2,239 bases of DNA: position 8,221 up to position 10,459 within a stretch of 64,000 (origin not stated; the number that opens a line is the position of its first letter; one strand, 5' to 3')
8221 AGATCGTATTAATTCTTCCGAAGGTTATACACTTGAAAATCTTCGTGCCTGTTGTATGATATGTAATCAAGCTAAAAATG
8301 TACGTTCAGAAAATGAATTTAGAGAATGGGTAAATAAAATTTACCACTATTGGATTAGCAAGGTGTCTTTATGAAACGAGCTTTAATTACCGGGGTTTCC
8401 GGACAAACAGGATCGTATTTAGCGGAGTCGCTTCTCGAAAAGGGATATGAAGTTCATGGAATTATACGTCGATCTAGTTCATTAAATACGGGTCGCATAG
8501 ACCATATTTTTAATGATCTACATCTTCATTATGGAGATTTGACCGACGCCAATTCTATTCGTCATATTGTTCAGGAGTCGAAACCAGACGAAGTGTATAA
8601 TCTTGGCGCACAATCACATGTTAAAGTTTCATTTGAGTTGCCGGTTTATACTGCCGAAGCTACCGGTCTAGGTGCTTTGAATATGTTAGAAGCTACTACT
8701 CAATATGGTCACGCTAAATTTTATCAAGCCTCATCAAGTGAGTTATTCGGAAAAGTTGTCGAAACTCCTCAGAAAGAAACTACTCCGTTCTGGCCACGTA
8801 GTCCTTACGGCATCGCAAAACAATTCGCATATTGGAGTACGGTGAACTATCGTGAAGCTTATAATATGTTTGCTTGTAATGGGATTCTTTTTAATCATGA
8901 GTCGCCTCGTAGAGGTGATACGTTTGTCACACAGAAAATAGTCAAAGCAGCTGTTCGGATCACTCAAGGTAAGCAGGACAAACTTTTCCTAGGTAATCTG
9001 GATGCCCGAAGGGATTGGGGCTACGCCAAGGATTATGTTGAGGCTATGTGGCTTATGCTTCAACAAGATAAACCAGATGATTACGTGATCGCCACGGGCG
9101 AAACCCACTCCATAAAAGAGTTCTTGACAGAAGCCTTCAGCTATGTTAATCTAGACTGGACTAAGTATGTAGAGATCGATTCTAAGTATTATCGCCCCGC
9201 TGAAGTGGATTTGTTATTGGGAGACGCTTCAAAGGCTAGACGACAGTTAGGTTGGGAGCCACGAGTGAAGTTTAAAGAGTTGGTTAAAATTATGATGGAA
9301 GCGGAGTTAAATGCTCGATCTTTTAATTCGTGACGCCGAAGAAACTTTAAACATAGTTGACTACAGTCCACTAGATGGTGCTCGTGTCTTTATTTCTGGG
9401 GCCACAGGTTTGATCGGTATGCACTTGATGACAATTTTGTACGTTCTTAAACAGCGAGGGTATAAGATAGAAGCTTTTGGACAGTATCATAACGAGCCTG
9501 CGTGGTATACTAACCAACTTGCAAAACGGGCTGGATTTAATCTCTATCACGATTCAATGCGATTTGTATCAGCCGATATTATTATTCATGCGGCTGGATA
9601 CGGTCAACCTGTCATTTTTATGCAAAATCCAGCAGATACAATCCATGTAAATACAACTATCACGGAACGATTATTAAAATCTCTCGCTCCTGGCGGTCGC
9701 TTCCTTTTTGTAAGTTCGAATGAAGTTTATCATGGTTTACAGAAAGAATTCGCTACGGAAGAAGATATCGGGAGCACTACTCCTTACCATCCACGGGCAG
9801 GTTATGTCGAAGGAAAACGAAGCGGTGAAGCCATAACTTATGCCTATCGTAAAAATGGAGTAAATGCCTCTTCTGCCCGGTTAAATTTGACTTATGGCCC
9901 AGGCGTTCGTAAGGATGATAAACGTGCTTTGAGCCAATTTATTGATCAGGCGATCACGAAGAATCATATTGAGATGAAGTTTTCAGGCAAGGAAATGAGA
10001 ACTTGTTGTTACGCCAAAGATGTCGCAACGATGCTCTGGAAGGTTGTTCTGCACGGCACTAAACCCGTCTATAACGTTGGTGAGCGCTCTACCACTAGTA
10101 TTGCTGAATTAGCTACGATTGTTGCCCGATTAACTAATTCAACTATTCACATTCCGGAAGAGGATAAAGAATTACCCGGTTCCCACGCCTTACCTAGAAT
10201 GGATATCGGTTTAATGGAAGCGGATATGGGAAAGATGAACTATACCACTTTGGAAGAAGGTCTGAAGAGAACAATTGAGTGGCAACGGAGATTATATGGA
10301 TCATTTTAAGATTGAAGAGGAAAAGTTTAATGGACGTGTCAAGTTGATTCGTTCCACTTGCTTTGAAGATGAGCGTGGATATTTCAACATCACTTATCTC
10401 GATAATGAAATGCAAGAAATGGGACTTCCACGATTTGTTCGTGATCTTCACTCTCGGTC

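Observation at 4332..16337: Twelve-kilobase glycosylation island in a phage: GDP-6-deoxyhexose pathway plus eight glycosyltransferases and a methyltransferase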

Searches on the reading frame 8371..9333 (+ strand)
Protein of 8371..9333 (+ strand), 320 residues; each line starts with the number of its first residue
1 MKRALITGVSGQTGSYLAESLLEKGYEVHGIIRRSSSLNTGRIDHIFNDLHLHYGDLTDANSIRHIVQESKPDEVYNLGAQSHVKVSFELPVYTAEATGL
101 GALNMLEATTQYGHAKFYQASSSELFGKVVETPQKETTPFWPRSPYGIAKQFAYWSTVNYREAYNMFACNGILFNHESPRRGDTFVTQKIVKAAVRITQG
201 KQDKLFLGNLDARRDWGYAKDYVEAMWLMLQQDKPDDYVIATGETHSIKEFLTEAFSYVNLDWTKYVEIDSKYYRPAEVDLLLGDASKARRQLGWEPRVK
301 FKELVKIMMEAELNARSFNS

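Call 3: search_protein_families(library=pfam, proteins=[window:8371-9333:+], max_evalue=0.01)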
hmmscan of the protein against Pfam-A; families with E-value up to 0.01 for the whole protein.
window:8371-9333:+ (320 aa): 5 families
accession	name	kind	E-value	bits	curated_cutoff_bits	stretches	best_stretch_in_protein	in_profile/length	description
PF16363.11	GDP_Man_Dehyd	-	1.4e-139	465.7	27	1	5-308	1-332/332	GDP-mannose 4,6 dehydratase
PF01370.27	Epimerase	-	1.5e-74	250.9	20.9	1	4-241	1-240/240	NAD dependent epimerase/dehydratase family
PF04321.23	RmlD_sub_bind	-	1.4e-09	37.9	27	1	3-150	2-129/287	RmlD substrate binding domain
PF13460.12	NAD_binding_10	-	1.6e-05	25.3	27.2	1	8-127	1-103/184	NAD(P)H-binding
PF02719.21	Polysacc_synt_2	-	7e-05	22.6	20.2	1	5-121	2-127/293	Polysaccharide biosynthesis protein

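Call 6: search_dna_similar(query=window:8371-9333:+, collection=phages, mode=protein, max_rows=30)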
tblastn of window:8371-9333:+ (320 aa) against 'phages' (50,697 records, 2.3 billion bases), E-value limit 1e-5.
Records with a match: 263; places in all: 318; records where one place covers at least 80% of the query: 192.
Best place of each record, by identity: 60-80% 49; <60% 214.
By first word of the organism name: Escherichia 89; Synechococcus 65; Bacteriophage 37; Listeria 10; uncultured 7; Campylobacter 5; Marine 4; Prochlorococcus 4; Enterococcus 4; Flavobacterium 4; and 19 more.
By host as written in the record: - 110; Escherichia coli 25; Escherichia coli K-12 MG1655 14; Listeria monocytogenes 10; Synechococcus sp. 5; Escherichia sp. 5; Campylobacter jejuni 5; Synechococcus sp. MW02 4; and 55 more.
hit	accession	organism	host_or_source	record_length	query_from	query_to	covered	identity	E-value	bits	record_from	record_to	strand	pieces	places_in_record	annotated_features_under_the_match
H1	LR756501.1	uncultured phage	metagenomic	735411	2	314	98%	63.3%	3e-135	429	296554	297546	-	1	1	record has no annotation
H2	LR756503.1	uncultured phage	metagenomic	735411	2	314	98%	63.3%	3e-135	429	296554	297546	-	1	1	record has no annotation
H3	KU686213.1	Synechococcus phage S-CAM7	Synechococcus sp.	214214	1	320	100%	59.1%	3e-125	400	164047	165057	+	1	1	GDP-mannose 4,6-dehydratase | GDP-L-fucose synthetase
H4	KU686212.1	Synechococcus phage S-CAM7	Synechococcus sp.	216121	1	320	100%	59.1%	3e-125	400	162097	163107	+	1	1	GDP-mannose 4,6-dehydratase | GDP-L-fucose synthetase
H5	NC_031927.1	Synechococcus phage S-CAM7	Synechococcus sp.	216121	1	320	100%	59.1%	3e-125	400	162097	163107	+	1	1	nucleotide-sugar epimerase (x2)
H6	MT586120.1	Synechococcus phage S-CAM7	Synechococcus sp. WH 7803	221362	1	320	100%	59.1%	7e-125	399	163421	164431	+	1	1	hypothetical protein (x2)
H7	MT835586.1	Bacteriophage sp.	human fecal samples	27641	1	314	98%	59.8%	1e-132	421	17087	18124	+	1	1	record has no annotation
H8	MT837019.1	Bacteriophage sp.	human fecal samples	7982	2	313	98%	59.9%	1e-130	415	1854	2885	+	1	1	record has no annotation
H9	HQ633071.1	Synechococcus phage S-SKS1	Synechococcus sp. WH7803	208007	1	308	96%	60.5%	2e-133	424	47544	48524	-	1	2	GDP-D-mannose 4,6-dehydratase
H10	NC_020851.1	Synechococcus phage S-SKS1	Synechococcus sp. WH7803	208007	1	308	96%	60.5%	2e-133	424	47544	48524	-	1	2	nucleotide-sugar epimerase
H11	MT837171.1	Bacteriophage sp.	human fecal samples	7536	1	314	98%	59.0%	1e-131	418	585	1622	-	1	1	record has no annotation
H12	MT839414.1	Bacteriophage sp.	human fecal samples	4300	1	313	98%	59.1%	6e-135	421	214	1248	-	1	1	record has no annotation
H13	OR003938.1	Synechococcus phage DSL-LC03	Synechococcus sp.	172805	1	309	97%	59.9%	5e-131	416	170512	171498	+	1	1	GDP-mannose 4,6-dehydratase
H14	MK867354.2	Synechococcus phage S-SCSM1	Synechococcus sp. WH 7803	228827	1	308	96%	60.0%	8e-130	413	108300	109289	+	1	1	GDP-mannose 4,6-dehydratase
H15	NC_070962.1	Synechococcus phage S-SCSM1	Synechococcus sp. WH 7803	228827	1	308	96%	60.0%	8e-130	413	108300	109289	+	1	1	nucleotide-sugar epimerase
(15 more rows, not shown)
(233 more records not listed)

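Call 13: search_protein_families(library=ncbifam, proteins=[window:8371-9333:+], max_evalue=0.01)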
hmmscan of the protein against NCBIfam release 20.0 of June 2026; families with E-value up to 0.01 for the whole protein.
window:8371-9333:+ (320 aa): 29 families (the best 25 are shown)
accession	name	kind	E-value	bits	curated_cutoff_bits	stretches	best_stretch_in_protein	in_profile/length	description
TIGR01472.1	gmd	equivalog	1.7e-154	514.1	415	1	2-314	1-340/342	GDP-mannose 4,6-dehydratase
TIGR04180.1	EDH_00030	hypoth_equivalog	3.1e-33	115.1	475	1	5-299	2-296/297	NAD-dependent 4,6-dehydratase LegB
TIGR01181.1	dTDP_gluc_dehyt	equivalog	9e-28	97.3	365.1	1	4-309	2-308/321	dTDP-glucose 4,6-dehydratase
TIGR01179.1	galE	equivalog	1.2e-24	86.8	262.3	1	4-310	2-320/332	UDP-glucose 4-epimerase GalE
TIGR02622.1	CDP_4_6_dhtase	equivalog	3.7e-21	75.6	278.45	1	2-310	5-328/352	CDP-glucose 4,6-dehydratase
NF007582.0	PRK10217.1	equivalog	5.8e-14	52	698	1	1-304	1-323/355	dTDP-glucose 4,6-dehydratase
NF052578.1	StrlDmthSdmBMthl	equivalog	6.1e-12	45.9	600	1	4-253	3-239/328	sterol demethylase protein SdmB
NF007490.0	PRK10084.1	subfamily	5.4e-11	42.1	649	1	37-314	37-336/361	dTDP-glucose 4,6-dehydratase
NF011728.1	PRK15181.1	equivalog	6e-10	38.7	760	1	2-309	16-334/348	Vi polysaccharide biosynthesis UDP-N-acetylglucosaminuronic acid C-4 epimerase TviC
NF007956.0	PRK10675.1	subfamily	5.4e-09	35.6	394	1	3-151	2-154/338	UDP-glucose 4-epimerase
TIGR03466.1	HpnA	hypoth_equivalog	1.1e-07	31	367.65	1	3-156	2-148/327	hopanoid-associated sugar epimerase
TIGR02197.1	heptose_epim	equivalog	1.4e-07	31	274.6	1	5-268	2-270/316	ADP-glyceromanno-heptose 6-epimerase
NF043036.1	ErythonDh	equivalog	4e-07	29.5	325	1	4-153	3-156/321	D-erythronate dehydrogenase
NF005065.0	PRK06482.1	equivalog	4.5e-06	26.2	291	1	4-69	5-69/276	SDR family oxidoreductase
NF042422.1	oxyalk_red_OleD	equivalog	5.3e-06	26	580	1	3-141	2-132/329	2-alkyl-3-oxoalkanoate reductase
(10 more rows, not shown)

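Call 65: get_annotated_region(hit=H9, flank=12000)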
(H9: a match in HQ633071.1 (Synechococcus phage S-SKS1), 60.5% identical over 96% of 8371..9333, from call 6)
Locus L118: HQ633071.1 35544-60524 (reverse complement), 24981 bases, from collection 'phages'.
description: Synechococcus phage S-SKS1 genomic sequence.
organism: Synechococcus phage S-SKS1 (NCBI taxid 754042)
taxonomy: Viruses; Duplodnaviria; Heunggongvirae; Uroviricota; Caudoviricetes; Llyrvirus; Llyrvirus SSKS1
host: Synechococcus sp. WH7803; source: North Atlantic; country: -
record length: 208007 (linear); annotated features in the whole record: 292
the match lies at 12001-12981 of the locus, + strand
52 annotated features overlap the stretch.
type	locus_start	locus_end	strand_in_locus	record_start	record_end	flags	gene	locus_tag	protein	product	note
CDS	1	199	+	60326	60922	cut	-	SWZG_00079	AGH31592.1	hypothetical protein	similar to gp214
CDS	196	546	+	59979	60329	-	-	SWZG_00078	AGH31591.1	hypothetical protein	-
CDS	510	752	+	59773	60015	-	-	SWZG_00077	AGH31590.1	hypothetical protein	-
CDS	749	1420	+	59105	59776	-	-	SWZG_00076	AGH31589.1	hypothetical protein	similar to gp219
CDS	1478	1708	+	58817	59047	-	-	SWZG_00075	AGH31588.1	hypothetical protein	-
CDS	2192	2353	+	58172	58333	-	-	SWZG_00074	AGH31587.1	hypothetical protein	-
CDS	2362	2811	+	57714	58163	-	-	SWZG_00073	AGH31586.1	hypothetical protein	-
CDS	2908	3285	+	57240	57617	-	-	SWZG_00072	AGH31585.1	endonuclease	-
CDS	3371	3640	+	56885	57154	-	-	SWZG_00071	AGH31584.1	hypothetical protein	-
CDS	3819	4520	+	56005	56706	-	-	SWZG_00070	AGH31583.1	hypothetical protein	-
CDS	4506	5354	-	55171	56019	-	-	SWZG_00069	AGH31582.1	hypothetical protein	similar to gp165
CDS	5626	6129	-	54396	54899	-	-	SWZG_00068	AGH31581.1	hypothetical protein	-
CDS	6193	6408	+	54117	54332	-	-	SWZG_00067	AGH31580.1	hypothetical protein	-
tRNA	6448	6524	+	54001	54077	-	-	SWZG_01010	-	tRNA-Arg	-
tRNA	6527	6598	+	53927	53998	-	-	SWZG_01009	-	tRNA-Asn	-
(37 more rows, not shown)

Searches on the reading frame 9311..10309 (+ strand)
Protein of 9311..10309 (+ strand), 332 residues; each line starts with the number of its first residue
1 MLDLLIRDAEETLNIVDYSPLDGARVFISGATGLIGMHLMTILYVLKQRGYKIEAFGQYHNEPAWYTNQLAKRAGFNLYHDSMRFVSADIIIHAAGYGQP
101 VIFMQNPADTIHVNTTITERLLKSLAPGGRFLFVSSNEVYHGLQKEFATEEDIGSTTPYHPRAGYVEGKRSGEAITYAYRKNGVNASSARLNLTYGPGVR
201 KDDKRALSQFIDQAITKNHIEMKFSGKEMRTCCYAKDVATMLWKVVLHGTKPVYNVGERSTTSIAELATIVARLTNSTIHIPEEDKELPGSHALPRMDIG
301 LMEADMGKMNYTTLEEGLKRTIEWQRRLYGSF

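Call 3: search_protein_families(library=pfam, proteins=[window:9311-10309:+], max_evalue=0.01)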
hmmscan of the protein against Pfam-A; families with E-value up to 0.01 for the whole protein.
window:9311-10309:+ (332 aa): 4 families
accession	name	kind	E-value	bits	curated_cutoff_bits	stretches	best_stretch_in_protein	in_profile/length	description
PF01370.27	Epimerase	-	8.9e-33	114.1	20.9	1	26-257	1-240/240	NAD dependent epimerase/dehydratase family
PF16363.11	GDP_Man_Dehyd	-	3.5e-19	69.9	27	1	28-280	2-271/332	GDP-mannose 4,6 dehydratase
PF04321.23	RmlD_sub_bind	-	5.3e-09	36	27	1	25-278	2-234/287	RmlD substrate binding domain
PF07993.18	NAD_binding_4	-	0.00098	18.8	20.1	0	87-193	88-206/258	Male sterility protein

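Call 13: search_protein_families(library=ncbifam, proteins=[window:9311-10309:+], max_evalue=0.01)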
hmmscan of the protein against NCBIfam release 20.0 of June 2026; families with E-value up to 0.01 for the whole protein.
window:9311-10309:+ (332 aa): 11 families
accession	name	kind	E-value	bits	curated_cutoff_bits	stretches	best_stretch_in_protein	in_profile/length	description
TIGR01181.1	dTDP_gluc_dehyt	equivalog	4.4e-18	65.4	365.1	1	88-325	74-311/321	dTDP-glucose 4,6-dehydratase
NF047922.1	GDPFucSynFcl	equivalog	6.9e-09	35.6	500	1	24-324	3-300/308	GDP-L-fucose synthase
TIGR04180.1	EDH_00030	hypoth_equivalog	1.1e-08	34.5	475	1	26-287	1-268/297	NAD-dependent 4,6-dehydratase LegB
TIGR01179.1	galE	equivalog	1.7e-08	33.7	262.3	1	26-184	2-164/332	UDP-glucose 4-epimerase GalE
TIGR02197.1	heptose_epim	equivalog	2.8e-08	33.3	274.6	1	27-325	2-313/316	ADP-glyceromanno-heptose 6-epimerase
NF007490.0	PRK10084.1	subfamily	3.1e-07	29.7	649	1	130-325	127-334/361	dTDP-glucose 4,6-dehydratase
NF007582.0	PRK10217.1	equivalog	4.1e-07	29.4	698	1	129-276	127-272/355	dTDP-glucose 4,6-dehydratase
TIGR01214.1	rmlD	equivalog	1.9e-06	27.2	224.05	1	25-279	1-231/285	dTDP-4-dehydrorhamnose reductase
NF008872.0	PRK11908.1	equivalog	2.3e-05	23.6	294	1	84-278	65-274/349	bifunctional UDP-4-keto-pentose/UDP-xylose synthase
TIGR01777.1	yfcH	hypoth_equivalog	0.0016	18.1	207.35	1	26-98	1-68/292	TIGR01777 family oxidoreductase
TIGR01472.1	gmd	equivalog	0.0048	16.1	415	1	129-287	124-280/342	GDP-mannose 4,6-dehydratase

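Call 17: search_solved_structures(query=window:9311-10309:+, max_evalue=0.00001)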
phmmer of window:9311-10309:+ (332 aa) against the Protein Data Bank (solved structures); distinct sequences matched with E-value up to 0.00001: 28.
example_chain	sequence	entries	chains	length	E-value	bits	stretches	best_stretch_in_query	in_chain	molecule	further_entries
2b69_A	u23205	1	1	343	5.1e-28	101.4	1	12-327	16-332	UDP-glucuronate decarboxylase 1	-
4gll_A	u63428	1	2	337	1.6e-27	99.7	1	22-327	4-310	UDP-glucuronic acid decarboxylase 1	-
4m55_A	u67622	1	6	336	8.9e-27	97.3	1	22-327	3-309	UDP-glucuronic acid decarboxylase 1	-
4lk3_A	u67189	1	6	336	1.2e-26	96.9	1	22-327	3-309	UDP-glucuronic acid decarboxylase 1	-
8v4g_A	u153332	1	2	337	9.6e-17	64.4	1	24-278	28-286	Putative nucleotide sugar dehydratase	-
8v4h_A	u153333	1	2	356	1.1e-16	64.1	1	24-278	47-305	Putative nucleotide sugar dehydratase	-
8vr2_A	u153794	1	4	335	5e-15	58.7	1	21-325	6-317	NAD-dependent epimerase/dehydratase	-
2hun_A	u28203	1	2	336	1.1e-12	51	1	70-325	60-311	336aa long hypothetical dTDP-glucose 4,6-dehydratase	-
6kv9_A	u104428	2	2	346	1.1e-11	47.7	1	24-328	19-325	MoeE5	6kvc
3vps_A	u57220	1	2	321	1.3e-08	37.6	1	25-326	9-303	NAD-dependent epimerase/dehydratase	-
8rdg_A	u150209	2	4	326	2.7e-08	36.6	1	25-276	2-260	SDR family NAD(P)-dependent oxidoreductase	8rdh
1kep_A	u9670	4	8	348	8.4e-08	35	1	86-325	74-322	dTDP-D-glucose 4,6-dehydratase | DTDP-GLUCOSE 4,6-DEHYDRATASE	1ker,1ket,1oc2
8rdi_A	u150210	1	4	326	9.2e-08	34.8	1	25-276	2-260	SDR family NAD(P)-dependent oxidoreductase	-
30gd_E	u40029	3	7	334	2e-07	33.8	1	22-242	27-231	Isoform 1 of Methionine adenosyltransferase 2 subunit beta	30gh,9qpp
4ktt_E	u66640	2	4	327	2.2e-07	33.6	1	22-242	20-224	Methionine adenosyltransferase 2 subunit beta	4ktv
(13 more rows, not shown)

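Call 33: search_protein_families(library=phrogs, proteins=[window:9311-10309:+], max_evalue=0.01)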
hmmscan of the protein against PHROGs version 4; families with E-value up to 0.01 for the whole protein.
window:9311-10309:+ (332 aa): 1 family
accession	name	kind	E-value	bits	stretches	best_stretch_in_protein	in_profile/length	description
phrog_540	-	DNA, RNA and nucleotide metabolism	5.6e-35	121.9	1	5-326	270-595/715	nucleotide-sugar epimerase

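Call 35: search_solved_structures(query=window:9311-10309:+, max_evalue=1e-14, show_alignments=5)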
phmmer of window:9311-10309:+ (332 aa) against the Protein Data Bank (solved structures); distinct sequences matched with E-value up to 1e-14: 7.
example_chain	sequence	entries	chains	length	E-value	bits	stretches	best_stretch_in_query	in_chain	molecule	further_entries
2b69_A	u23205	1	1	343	5.1e-28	101.4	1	12-327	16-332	UDP-glucuronate decarboxylase 1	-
4gll_A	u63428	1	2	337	1.6e-27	99.7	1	22-327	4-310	UDP-glucuronic acid decarboxylase 1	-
4m55_A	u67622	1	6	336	8.9e-27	97.3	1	22-327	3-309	UDP-glucuronic acid decarboxylase 1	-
4lk3_A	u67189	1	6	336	1.2e-26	96.9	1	22-327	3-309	UDP-glucuronic acid decarboxylase 1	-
8v4g_A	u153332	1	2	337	9.6e-17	64.4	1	24-278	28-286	Putative nucleotide sugar dehydratase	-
8v4h_A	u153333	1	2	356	1.1e-16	64.1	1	24-278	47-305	Putative nucleotide sugar dehydratase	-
8vr2_A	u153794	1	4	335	5e-15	58.7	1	21-325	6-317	NAD-dependent epimerase/dehydratase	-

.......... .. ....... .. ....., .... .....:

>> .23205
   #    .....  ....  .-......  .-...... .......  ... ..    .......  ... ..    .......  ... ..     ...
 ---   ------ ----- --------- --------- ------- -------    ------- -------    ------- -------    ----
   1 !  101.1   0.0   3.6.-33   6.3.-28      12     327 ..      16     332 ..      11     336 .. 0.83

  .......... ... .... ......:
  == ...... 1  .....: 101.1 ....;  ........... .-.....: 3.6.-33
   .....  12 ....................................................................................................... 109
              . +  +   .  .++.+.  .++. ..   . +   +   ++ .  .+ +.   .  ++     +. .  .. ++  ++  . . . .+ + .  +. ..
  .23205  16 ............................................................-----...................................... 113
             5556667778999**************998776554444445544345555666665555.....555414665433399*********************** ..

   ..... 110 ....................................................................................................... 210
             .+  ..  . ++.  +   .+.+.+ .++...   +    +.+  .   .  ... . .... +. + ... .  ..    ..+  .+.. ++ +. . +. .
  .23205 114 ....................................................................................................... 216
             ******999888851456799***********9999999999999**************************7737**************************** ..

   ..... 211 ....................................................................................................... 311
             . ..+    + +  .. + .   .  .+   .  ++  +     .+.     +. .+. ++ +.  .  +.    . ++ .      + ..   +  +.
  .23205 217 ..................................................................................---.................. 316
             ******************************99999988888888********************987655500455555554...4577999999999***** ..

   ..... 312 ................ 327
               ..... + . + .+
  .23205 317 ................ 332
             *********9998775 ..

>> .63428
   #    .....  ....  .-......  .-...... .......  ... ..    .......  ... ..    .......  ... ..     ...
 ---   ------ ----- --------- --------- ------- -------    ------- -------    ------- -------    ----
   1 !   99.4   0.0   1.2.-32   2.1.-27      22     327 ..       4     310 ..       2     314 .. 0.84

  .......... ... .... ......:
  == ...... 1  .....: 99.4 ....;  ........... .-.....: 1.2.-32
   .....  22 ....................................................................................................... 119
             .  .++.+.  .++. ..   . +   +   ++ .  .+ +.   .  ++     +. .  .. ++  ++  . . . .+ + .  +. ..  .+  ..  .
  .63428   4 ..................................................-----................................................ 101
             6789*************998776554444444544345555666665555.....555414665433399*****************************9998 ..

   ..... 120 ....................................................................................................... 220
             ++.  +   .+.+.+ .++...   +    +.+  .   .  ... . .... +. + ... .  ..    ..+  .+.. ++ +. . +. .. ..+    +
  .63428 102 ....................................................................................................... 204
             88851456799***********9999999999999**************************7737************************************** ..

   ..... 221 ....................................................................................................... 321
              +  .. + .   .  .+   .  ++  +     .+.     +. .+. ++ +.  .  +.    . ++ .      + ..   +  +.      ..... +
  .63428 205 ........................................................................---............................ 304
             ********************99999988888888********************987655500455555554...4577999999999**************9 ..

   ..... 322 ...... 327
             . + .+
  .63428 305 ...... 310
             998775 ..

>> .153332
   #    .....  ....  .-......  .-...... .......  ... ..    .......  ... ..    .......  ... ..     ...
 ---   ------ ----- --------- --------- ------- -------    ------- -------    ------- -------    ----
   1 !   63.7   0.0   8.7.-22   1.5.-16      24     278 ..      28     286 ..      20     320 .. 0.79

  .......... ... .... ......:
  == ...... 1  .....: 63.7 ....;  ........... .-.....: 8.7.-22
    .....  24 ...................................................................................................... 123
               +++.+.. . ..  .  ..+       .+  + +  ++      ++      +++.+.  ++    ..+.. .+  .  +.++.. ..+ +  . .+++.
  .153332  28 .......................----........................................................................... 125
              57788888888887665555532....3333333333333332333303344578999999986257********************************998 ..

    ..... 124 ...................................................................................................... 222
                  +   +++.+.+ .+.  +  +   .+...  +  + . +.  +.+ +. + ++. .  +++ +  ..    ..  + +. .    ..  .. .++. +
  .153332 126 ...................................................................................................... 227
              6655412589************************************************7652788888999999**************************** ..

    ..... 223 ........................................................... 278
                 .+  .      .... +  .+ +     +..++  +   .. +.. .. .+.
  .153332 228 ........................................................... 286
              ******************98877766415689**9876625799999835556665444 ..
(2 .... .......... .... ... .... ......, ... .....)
